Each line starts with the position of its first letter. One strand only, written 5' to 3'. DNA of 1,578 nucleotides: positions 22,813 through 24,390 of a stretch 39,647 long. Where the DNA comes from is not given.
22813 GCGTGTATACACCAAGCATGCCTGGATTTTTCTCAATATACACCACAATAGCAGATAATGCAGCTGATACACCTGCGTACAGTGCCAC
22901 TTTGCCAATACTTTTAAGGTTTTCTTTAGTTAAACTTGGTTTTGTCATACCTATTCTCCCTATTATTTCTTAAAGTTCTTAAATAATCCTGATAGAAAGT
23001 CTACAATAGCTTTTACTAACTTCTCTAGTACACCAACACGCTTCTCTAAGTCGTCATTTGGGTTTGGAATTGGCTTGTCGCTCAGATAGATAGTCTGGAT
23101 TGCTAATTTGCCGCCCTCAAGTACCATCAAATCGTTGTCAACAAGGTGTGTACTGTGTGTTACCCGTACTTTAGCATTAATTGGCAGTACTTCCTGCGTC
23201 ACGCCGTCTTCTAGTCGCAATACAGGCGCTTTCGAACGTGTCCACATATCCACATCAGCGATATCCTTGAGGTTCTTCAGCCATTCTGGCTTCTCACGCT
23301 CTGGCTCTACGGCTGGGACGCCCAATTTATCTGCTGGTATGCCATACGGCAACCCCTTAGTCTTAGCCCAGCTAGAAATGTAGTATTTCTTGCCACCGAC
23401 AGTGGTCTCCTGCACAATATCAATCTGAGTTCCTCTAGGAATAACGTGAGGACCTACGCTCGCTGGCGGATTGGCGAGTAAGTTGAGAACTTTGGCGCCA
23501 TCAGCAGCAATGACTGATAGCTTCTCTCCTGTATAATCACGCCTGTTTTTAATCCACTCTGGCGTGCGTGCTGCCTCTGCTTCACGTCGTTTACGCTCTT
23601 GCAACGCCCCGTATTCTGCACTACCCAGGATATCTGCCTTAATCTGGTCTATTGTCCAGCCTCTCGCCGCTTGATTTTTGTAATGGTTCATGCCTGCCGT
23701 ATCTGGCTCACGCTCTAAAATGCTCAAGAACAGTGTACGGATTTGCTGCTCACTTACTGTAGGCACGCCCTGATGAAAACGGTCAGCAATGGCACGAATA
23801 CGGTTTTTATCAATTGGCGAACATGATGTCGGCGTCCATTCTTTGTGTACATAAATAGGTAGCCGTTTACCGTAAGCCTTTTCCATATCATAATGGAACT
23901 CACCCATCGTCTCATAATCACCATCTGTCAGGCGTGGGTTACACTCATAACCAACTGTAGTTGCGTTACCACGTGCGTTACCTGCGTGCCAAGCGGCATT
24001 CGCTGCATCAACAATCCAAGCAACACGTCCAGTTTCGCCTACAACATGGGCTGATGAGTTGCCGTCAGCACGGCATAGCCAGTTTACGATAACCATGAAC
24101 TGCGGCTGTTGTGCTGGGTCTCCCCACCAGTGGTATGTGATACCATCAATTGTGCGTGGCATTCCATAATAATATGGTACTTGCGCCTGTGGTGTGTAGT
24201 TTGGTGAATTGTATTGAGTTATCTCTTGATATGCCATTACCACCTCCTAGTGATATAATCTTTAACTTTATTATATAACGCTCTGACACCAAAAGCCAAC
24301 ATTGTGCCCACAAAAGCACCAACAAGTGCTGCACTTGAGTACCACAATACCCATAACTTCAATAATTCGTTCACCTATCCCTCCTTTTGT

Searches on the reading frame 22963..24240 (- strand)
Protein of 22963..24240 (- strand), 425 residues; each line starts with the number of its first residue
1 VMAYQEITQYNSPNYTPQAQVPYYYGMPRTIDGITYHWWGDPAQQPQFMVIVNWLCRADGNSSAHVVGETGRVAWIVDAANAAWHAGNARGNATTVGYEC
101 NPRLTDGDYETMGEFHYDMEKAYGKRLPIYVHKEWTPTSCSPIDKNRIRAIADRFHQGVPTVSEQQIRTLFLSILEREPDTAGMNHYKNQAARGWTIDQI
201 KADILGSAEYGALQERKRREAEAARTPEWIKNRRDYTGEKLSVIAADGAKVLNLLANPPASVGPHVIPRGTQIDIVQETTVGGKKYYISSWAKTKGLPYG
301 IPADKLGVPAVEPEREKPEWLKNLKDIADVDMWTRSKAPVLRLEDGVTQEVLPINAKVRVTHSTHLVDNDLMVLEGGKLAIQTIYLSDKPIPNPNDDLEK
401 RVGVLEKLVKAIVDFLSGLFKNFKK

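Call 32: search_protein_families(library=phrogs, proteins=[window:22963-24240:-], max_evalue=0.001)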
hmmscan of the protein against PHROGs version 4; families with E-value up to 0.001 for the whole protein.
window:22963-24240:- (425 aa): 10 families
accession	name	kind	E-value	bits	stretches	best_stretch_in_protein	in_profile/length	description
phrog_4018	-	lysis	6.7e-42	145.1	1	2-150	1-148/285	amidase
phrog_14048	-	lysis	1.4e-35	124.5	1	3-157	10-167/305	endolysin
phrog_7470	-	lysis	4.2e-16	59.8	1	42-154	378-493/532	amidase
phrog_7698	-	lysis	1.5e-15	58.8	1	30-153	24-151/316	endolysin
phrog_833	-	lysis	3.2e-08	34.6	1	28-101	27-100/294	endolysin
phrog_1794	-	lysis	2.9e-07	31.2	1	24-177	49-205/336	amidase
phrog_670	-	lysis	1.2e-06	28.7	1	52-140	133-232/596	endolysin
phrog_2338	-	lysis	3.9e-05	24.2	1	49-146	44-150/346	endolysin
phrog_1493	-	lysis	0.00016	22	1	18-190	27-194/394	endolysin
phrog_19265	-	unknown function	0.00017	22.3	1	28-124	21-119/293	-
